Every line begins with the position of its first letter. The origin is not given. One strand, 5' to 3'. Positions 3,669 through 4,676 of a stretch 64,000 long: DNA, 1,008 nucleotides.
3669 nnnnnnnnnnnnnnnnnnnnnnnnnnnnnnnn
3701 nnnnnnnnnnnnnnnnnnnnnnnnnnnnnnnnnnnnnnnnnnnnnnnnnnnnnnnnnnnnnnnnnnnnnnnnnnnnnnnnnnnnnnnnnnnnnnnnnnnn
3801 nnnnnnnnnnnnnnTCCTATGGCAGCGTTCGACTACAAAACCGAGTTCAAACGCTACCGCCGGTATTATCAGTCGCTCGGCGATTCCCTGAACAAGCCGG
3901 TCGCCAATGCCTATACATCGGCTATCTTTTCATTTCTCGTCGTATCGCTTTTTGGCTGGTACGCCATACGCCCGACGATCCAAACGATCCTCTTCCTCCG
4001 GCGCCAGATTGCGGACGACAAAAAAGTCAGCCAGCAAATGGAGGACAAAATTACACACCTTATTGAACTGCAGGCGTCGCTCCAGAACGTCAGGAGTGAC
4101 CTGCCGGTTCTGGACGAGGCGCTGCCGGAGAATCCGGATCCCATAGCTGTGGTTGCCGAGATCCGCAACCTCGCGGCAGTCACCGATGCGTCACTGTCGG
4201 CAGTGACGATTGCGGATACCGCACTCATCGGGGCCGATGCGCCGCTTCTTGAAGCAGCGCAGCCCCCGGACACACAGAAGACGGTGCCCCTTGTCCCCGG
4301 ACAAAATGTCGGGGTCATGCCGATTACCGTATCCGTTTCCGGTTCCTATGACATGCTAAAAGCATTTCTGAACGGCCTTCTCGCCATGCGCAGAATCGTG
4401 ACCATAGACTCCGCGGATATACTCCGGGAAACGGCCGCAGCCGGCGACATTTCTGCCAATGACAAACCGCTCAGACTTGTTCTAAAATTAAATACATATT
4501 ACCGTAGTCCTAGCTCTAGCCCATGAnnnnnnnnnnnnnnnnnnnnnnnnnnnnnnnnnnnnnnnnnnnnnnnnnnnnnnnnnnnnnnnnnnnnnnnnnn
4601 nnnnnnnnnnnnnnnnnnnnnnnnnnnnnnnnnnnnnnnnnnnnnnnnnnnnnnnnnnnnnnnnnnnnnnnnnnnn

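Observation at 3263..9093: Pilus-assembly genes co-transcribed with three unusual surface proteins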

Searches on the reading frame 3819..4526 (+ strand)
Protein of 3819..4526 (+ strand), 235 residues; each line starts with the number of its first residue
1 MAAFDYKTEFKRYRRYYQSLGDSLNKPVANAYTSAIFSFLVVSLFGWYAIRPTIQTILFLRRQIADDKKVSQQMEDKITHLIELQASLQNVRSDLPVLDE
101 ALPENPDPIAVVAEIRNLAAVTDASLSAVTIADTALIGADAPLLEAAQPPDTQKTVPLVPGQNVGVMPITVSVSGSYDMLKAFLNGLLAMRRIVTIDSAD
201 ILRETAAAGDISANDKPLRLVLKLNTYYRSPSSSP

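Call 3: search_protein_families(library=pfam, proteins=[window:3819-4526:+], max_evalue=1)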
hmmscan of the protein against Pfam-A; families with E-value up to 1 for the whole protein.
window:3819-4526:+ (235 aa): 3 families
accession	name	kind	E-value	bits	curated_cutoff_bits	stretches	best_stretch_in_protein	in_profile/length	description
PF04350.18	PilO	-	2.1e-08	34.8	22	1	165-227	85-141/145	Pilus assembly protein, PilO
PF10741.14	T2SSM_b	-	0.0001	22.6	21.7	1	154-224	38-107/111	Type II secretion system (T2SS), protein M subtype b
PF10958.13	DUF2759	-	0.43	10.8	22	1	35-56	25-46/51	Protein of unknown function (DUF2759)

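Call 4: search_protein_families(library=ncbifam, proteins=[window:3819-4526:+], max_evalue=1)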
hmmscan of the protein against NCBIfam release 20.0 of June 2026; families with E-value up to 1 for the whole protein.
window:3819-4526:+ (235 aa): 1 family
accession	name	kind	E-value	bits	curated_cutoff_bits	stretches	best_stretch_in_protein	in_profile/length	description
NF040576.1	T2SS_GspM_XpsM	equivalog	1.3e-05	24.9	60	1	39-227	9-177/180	type II secretion system protein GspM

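Call 7: find_encoding_contigs(protein=window:3819-4526:+, flank=10000, max_places=6)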
Protein window:3819-4526:+ (235 aa): 2 contigs read that carry it; 2 places shown.
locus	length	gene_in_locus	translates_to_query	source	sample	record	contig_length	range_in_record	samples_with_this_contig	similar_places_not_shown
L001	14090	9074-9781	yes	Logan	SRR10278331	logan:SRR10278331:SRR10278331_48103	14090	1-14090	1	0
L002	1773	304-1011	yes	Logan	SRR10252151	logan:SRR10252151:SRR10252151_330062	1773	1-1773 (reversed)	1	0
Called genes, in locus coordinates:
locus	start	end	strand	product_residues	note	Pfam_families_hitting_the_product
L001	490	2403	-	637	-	PF00012:HSP70, PF06723:MreB_Mbl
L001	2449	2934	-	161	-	PF01025:GrpE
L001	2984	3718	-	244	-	PF01628:HrcA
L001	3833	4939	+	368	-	PF00963:Cohesin, PF19077:Big_13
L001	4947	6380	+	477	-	PF01229:Glyco_hydro_39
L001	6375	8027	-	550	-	PF01554:MatE (weak), PF03023:MurJ, PF13440:Polysacc_synt_3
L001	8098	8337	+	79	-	PF01649:Ribosomal_S20p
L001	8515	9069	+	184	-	-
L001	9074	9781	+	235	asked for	PF04350:PilO (weak)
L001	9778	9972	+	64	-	-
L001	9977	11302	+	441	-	PF00041:fn3 (weak), PF16656:Pur_ac_phosph_N, PF19077:Big_13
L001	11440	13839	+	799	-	-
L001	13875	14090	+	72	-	?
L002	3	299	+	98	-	?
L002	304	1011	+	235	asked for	PF04350:PilO (weak)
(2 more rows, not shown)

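Call 9: find_homologous_proteins(query=window:3819-4526:+, max_evalue=0.001)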
Query window:3819-4526:+ (235 aa): 261 proteins with E <= 0.001 among 1214 candidates; the best 120 are listed.
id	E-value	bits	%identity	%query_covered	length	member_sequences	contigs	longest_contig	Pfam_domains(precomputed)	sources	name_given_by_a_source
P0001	4.6e-145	499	100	100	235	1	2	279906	PF04350.19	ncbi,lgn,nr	ncbi:type 4a pilus biogenesis protein PilO [Patescibacteria group bacterium]|nr:type 4a pilus biogen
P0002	8.2e-62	227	48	96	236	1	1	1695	PF04350.19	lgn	-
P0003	3.6e-61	224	55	96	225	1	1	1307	PF04350.19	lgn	-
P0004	5.4e-61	224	50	96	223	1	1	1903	PF04350.19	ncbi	-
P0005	6.4e-61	224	50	96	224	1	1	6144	PF04350.19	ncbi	-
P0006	6.6e-61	224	52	96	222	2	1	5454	PF04350.19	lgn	-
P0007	6.6e-60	220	50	98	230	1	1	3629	PF04350.19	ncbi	-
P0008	3.1e-59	218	52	96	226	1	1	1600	PF04350.19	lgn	-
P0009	9.3e-59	217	48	96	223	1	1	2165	PF04350.19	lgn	-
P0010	1.9e-58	216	50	99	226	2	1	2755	PF04350.19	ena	-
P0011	2.7e-58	215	51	97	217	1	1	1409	PF04350.19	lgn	-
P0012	2.9e-58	215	49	96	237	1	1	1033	PF04350.19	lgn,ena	-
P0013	7.9e-58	214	46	96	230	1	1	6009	PF04350.19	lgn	-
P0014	2.2e-57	212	48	96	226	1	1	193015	PF04350.19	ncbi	-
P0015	3.5e-57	211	47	96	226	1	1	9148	PF04350.19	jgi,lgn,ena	-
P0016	3.6e-57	211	48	96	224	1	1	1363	PF04350.19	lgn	-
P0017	8.7e-57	210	47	97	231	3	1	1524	PF04350.19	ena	-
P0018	9.5e-57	210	50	96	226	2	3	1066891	PF04350.19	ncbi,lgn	-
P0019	2.4e-56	209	47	96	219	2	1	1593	PF04350.19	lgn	-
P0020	3.5e-56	208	45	95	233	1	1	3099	PF04350.19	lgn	-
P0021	4.9e-56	208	48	97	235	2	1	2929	PF04350.19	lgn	-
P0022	5.0e-56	208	48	96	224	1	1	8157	PF04350.19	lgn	-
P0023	1.3e-55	206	46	96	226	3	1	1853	PF04350.19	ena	-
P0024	2.3e-55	205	46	97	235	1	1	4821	PF04350.19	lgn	-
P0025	2.6e-55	205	45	96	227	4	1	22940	PF04350.19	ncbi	-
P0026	3.2e-55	205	46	96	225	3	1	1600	PF04350.19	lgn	-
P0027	6.4e-55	204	47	96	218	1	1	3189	PF04350.19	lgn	-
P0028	6.9e-55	204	46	96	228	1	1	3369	PF04350.19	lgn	-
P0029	9.0e-55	204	47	97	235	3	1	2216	PF04350.19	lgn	-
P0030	9.7e-55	203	47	96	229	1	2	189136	PF04350.19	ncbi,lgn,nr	ncbi:type 4a pilus biogenesis protein PilO [Candidatus Gottesmanbacteria bacterium]|nr:type 4a pilus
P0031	1.6e-54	203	47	96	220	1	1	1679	PF04350.19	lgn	-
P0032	1.6e-54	203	47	96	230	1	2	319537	PF04350.19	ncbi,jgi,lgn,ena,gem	-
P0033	2.4e-54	202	44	95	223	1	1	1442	PF04350.19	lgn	-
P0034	3.5e-54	202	46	96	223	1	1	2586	PF04350.19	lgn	-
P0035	4.6e-54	201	46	96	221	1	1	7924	PF04350.19,PF10741.15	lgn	-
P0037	1.1e-53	200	45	96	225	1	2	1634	PF04350.19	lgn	-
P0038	1.6e-53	199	45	97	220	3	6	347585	PF04350.19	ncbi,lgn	-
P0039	1.7e-53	199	46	96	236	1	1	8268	PF04350.19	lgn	-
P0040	1.8e-53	199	46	96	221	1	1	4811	PF04350.19,PF10741.15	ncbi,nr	ncbi:type 4a pilus biogenesis protein PilO [Candidatus Gottesmanbacteria bacterium]|nr:type 4a pilus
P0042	3.3e-53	198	45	96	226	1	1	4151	PF04350.19,PF10741.15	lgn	-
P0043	4.4e-53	198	45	96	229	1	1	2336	PF04350.19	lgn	-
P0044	4.4e-53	198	46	96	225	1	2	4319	PF04350.19,PF10741.15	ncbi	-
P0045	5.4e-53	198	46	97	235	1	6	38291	PF04350.19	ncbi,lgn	-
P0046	5.8e-53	198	46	97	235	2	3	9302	PF04350.19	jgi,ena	-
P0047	6.2e-53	197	47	96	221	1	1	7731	PF04350.19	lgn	-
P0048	6.7e-53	197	45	99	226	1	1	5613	PF04350.19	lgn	-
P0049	8.4e-53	197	46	97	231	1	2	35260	PF04350.19,PF10741.15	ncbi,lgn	-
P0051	8.6e-53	197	47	96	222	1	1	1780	PF04350.19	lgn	-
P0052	1.0e-52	197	46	96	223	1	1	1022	PF04350.19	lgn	-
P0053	1.8e-52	196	47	96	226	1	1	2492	PF04350.19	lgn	-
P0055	2.1e-52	196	46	97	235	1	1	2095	PF04350.19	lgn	-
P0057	2.9e-52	195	44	96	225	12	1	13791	PF04350.19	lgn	-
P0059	4.9e-52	195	47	96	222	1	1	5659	PF04350.19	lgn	-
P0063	7.7e-52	194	44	96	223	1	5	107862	PF04350.19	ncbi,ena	ncbi:MAG: type 4a pilus biogenesis protein PilO [Patescibacteria group bacterium]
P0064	1.1e-51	193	47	96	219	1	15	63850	PF04350.19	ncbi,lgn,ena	ncbi:MAG: type 4a pilus biogenesis protein PilO [Patescibacteria group bacterium]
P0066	1.5e-51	193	45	97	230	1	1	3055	PF04350.19,PF10958.14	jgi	jgi:Tfp pilus assembly protein PilO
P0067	2.2e-51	192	45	96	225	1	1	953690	PF04350.19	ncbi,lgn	-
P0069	3.1e-51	192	45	96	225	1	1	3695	PF04350.19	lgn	-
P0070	3.1e-51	192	47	96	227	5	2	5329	PF04350.19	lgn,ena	-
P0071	3.5e-51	192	45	94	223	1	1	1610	PF04350.19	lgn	-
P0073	4.3e-51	191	43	94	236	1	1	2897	PF04350.19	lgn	-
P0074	1.0e-50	190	45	96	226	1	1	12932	PF04350.19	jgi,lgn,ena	-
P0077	2.6e-50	189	47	85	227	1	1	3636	PF04350.19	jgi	jgi:Tfp pilus assembly protein PilO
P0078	2.7e-50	189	47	96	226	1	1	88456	PF04350.19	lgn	-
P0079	2.9e-50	189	43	96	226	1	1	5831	PF04350.19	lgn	-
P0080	3.2e-50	189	45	96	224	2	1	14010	PF04350.19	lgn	-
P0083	5.5e-50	188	45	96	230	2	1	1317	PF04350.19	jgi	jgi:Tfp pilus assembly protein PilO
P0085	7.2e-50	188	46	84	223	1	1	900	PF04350.19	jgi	jgi:Tfp pilus assembly protein PilO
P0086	7.5e-50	187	44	95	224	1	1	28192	PF04350.19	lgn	-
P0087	8.8e-50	187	45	91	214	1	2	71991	PF04350.19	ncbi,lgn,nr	ncbi:type 4a pilus biogenesis protein PilO [Candidatus Gottesmanbacteria bacterium]|nr:type 4a pilus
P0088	8.9e-50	187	47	96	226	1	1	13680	PF04350.19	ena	-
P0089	1.1e-49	187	44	96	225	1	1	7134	PF04350.19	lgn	-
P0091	1.3e-49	187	43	96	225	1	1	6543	PF04350.19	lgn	-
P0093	2.2e-49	186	47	96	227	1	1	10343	PF04350.19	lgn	-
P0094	2.4e-49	186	44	90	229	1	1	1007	PF04350.19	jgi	jgi:Tfp pilus assembly protein PilO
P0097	3.8e-49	185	43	96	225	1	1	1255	PF04350.19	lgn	-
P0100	5.7e-49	185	44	96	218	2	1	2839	PF04350.19,PF10741.15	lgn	-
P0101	8.0e-49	184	47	84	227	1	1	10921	PF04350.19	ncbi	-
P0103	1.2e-48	183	43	96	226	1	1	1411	PF04350.19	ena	-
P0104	1.8e-48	183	44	96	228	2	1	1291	PF04350.19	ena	-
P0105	1.9e-48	183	44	96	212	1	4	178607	PF04350.19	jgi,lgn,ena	jgi:Tfp pilus assembly protein PilO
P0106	2.0e-48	183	44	96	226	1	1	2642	PF04350.19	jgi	jgi:Tfp pilus assembly protein PilO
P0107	2.2e-48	183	45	96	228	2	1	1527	PF04350.19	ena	-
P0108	2.4e-48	183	46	96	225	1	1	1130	PF04350.19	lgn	-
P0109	2.9e-48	182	44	85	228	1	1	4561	PF04350.19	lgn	-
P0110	3.4e-48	182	46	94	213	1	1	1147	PF04350.19,PF10741.15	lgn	-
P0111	3.7e-48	182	47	96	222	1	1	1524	PF04350.19,PF10741.15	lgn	-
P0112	4.3e-48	182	44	95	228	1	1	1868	PF04350.19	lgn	-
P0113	5.6e-48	181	45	84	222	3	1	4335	PF04350.19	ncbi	-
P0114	5.7e-48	181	45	85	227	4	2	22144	PF04350.19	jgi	jgi:Tfp pilus assembly protein PilO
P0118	7.0e-48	181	44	97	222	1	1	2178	PF04350.19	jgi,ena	-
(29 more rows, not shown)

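Call 11: find_encoding_contigs(protein=P0018, flank=10000, max_places=2)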
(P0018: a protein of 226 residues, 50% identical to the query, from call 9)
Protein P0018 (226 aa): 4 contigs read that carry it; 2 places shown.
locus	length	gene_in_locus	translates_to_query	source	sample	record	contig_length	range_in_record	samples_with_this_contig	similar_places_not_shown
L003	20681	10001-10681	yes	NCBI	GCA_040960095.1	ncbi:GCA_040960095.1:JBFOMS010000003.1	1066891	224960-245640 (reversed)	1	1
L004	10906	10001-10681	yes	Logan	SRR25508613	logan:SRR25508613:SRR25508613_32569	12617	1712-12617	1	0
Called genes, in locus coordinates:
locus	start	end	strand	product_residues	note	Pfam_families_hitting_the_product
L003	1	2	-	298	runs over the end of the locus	PF00226:DnaJ, PF01556:DnaJ_C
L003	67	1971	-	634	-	PF00012:HSP70, PF06723:MreB_Mbl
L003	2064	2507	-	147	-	PF01025:GrpE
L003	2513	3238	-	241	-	PF01628:HrcA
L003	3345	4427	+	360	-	PF00963:Cohesin, PF19077:Big_13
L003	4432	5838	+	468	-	PF01229:Glyco_hydro_39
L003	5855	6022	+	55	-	-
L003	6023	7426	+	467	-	PF09852:DUF2079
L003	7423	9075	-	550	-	PF03023:MurJ, PF13440:Polysacc_synt_3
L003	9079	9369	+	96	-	PF01649:Ribosomal_S20p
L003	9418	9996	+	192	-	-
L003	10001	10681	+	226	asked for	PF04350:PilO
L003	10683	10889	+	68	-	-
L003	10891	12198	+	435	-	-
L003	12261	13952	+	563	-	-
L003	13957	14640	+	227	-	-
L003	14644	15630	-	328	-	PF03816:LytR_cpsA_psr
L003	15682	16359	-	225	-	PF00121:TIM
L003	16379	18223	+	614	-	PF00580:UvrD-helicase, PF13245:AAA_19, PF13604:AAA_30 (faint), PF01443:Viral_helicase1 (faint), PF13361:UvrD_C, PF13538:UvrD_C_2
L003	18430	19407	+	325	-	PF02388:FemAB, PF13480:Acetyltransf_6, PF02388:FemAB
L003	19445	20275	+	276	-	PF13480:Acetyltransf_6 (weak), PF02388:FemAB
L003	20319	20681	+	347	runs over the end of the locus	-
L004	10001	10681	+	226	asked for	PF04350:PilO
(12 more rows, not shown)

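Call 12: find_encoding_contigs(protein=P0030, flank=10000, max_places=2)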
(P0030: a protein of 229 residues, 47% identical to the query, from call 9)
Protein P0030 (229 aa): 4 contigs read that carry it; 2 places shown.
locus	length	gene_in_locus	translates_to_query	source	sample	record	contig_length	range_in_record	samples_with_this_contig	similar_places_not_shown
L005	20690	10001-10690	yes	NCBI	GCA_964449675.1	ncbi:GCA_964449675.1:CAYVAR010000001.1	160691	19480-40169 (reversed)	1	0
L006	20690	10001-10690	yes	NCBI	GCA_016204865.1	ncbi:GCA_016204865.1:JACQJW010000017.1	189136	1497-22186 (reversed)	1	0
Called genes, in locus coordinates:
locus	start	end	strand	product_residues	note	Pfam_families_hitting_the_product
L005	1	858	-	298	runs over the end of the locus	PF00226:DnaJ, PF01556:DnaJ_C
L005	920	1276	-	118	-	PF05635:23S_rRNA_IVP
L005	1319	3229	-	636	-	PF00012:HSP70, PF06723:MreB_Mbl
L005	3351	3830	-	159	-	PF01025:GrpE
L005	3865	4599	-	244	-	PF01628:HrcA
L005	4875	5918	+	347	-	PF00963:Cohesin, PF19077:Big_13, PF17936:Big_6 (weak)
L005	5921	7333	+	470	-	PF01229:Glyco_hydro_39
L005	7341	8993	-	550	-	PF01554:MatE (faint), PF03023:MurJ, PF13440:Polysacc_synt_3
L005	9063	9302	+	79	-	PF01649:Ribosomal_S20p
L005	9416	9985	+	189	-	-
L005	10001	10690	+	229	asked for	PF04350:PilO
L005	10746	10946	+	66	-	-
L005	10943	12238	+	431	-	PF00041:fn3 (weak), PF19077:Big_13 (weak)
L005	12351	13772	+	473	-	-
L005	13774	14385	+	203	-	-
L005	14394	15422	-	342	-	PF03816:LytR_cpsA_psr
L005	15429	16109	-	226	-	PF00121:TIM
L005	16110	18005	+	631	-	PF00580:UvrD-helicase, PF13245:AAA_19, PF13604:AAA_30 (faint), PF01443:Viral_helicase1 (faint), PF13361:UvrD_C, PF13538:UvrD_C_2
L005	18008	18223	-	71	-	-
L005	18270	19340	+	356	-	PF02388:FemAB, PF13480:Acetyltransf_6, PF02388:FemAB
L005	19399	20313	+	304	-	PF02388:FemAB, PF13480:Acetyltransf_6 (weak)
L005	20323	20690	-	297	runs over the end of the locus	-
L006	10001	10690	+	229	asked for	PF04350:PilO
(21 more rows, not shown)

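Call 16: find_related_loci(query=A1, collection=genome_contigs, flank=10000)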
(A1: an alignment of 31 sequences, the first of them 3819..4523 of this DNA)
Query A1 (235 aa) in genome_contigs; peptide patterns used: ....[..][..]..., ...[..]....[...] (x = any residue, [..] = any of these).
385 stretches matched a pattern; 63 encode a relative of the query (tblastn E <= 1e-3); 63 distinct loci.
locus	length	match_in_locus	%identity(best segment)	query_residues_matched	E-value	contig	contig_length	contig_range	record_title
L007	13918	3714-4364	46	4-228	1e-62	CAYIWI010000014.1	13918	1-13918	MAG TPA_asm: uncultured Gammaproteobacteria bacterium isolate ERP119705_co3_560 genome assembly, contig: NODE_5205_lengt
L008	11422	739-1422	46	5-231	1e-60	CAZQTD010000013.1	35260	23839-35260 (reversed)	MAG TPA_asm: uncultured Gammaproteobacteria bacterium isolate binchicken_co58_20 genome assembly, contig: NODE_938_lengt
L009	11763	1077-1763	47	4-231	2e-60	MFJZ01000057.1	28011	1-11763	MAG: Candidatus Gottesmanbacteria bacterium RIFCSPLOWO2_01_FULL_49_10 rifcsplowo2_01_scaffold_6096, whole genome shotgun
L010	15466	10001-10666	45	4-228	4e-60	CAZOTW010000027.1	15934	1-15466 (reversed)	MAG TPA_asm: uncultured Gammaproteobacteria bacterium isolate SRP080215_co1_129 genome assembly, contig: NODE_2826_lengt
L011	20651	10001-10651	44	4-228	8e-60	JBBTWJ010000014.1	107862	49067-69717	MAG: Patescibacteria group bacterium isolate H41-bin149_1 H41_bin149_1_000000000014, whole genome shotgun sequence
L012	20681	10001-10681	47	4-228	2e-59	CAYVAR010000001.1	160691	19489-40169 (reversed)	MAG TPA_asm: uncultured Gammaproteobacteria bacterium isolate binchicken_co110_1166 genome assembly, contig: NODE_238_le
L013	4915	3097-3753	43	4-228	2e-59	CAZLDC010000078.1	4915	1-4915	MAG TPA_asm: uncultured Gammaproteobacteria bacterium isolate SRP178908_co2_11 genome assembly, contig: NODE_13960_lengt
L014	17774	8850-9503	47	7-231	4e-59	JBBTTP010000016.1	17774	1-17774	MAG: Patescibacteria group bacterium isolate H52-bin037_1 H52_bin037_1_000000000016, whole genome shotgun sequence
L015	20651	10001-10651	45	3-228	8e-59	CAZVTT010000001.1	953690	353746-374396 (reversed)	MAG TPA_asm: uncultured Gammaproteobacteria bacterium isolate SRP292972_co1_32 genome assembly, contig: NODE_3_length_95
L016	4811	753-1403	46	4-229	3e-58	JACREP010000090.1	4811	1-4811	MAG: Candidatus Gottesmanbacteria bacterium isolate NC_groundwater_1702_Pr3_B-0.1um_50_12 SR-2_scaffold_141_2712921, who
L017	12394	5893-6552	42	4-228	3e-57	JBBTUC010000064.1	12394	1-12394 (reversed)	MAG: Patescibacteria group bacterium isolate H43-bin113_1 H43_bin113_1_000000000064, whole genome shotgun sequence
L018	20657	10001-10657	42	4-228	5e-57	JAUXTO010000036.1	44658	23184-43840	MAG: Candidatus Gottesmanbacteria bacterium isolate C13_maxbin.100 C13_k141_32896, whole genome shotgun sequence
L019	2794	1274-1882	45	13-231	1e-56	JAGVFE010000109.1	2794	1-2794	MAG: Candidatus Woesebacteria bacterium isolate DeMMO2_52 c_000000045561, whole genome shotgun sequence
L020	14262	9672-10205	48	3-192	1e-56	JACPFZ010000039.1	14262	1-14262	MAG: Candidatus Gottesmanbacteria bacterium isolate NC_groundwater_374_Ag_B-0.1um_46_9 GD18-4_B1_scaffold_1099670, whole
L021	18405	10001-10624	44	12-231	7e-56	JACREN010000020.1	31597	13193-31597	MAG: Candidatus Gottesmanbacteria bacterium isolate NC_groundwater_1700_Pr3_B-0.1um_46_16 SR-2_scaffold_141_850977, whol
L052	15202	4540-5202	38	1-228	8e-48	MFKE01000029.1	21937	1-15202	MAG: Candidatus Gottesmanbacteria bacterium RIFOXYB1_FULL_47_11 rifoxyb1_full_scaffold_888, whole genome shotgun sequenc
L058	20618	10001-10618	40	12-230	1e-45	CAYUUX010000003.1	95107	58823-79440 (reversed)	MAG TPA_asm: uncultured Gammaproteobacteria bacterium isolate binchicken_co22_244 genome assembly, contig: NODE_227_leng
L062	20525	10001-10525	40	11-197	2e-42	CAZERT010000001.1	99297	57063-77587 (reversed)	MAG TPA_asm: uncultured Gammaproteobacteria bacterium isolate binchicken_co22_129 genome assembly, contig: NODE_206_leng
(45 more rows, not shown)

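Call 30: search_solved_structures(query=A1, max_evalue=10, show_alignments=1)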
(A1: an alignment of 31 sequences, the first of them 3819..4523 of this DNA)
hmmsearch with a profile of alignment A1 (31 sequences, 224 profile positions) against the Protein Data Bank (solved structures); distinct sequences matched with E-value up to 10: 4.
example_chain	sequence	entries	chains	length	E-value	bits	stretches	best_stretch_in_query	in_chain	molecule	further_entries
3jc8_Oa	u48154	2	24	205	1.6e-10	44.3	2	158-208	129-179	PilO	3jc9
2rjz_A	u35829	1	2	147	0.00029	23.8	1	155-203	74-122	PilO protein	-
5uvr_A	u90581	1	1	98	0.00037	23.5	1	154-203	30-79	PilO protein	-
9ukw_A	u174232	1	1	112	0.89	12.4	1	151-212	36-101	A339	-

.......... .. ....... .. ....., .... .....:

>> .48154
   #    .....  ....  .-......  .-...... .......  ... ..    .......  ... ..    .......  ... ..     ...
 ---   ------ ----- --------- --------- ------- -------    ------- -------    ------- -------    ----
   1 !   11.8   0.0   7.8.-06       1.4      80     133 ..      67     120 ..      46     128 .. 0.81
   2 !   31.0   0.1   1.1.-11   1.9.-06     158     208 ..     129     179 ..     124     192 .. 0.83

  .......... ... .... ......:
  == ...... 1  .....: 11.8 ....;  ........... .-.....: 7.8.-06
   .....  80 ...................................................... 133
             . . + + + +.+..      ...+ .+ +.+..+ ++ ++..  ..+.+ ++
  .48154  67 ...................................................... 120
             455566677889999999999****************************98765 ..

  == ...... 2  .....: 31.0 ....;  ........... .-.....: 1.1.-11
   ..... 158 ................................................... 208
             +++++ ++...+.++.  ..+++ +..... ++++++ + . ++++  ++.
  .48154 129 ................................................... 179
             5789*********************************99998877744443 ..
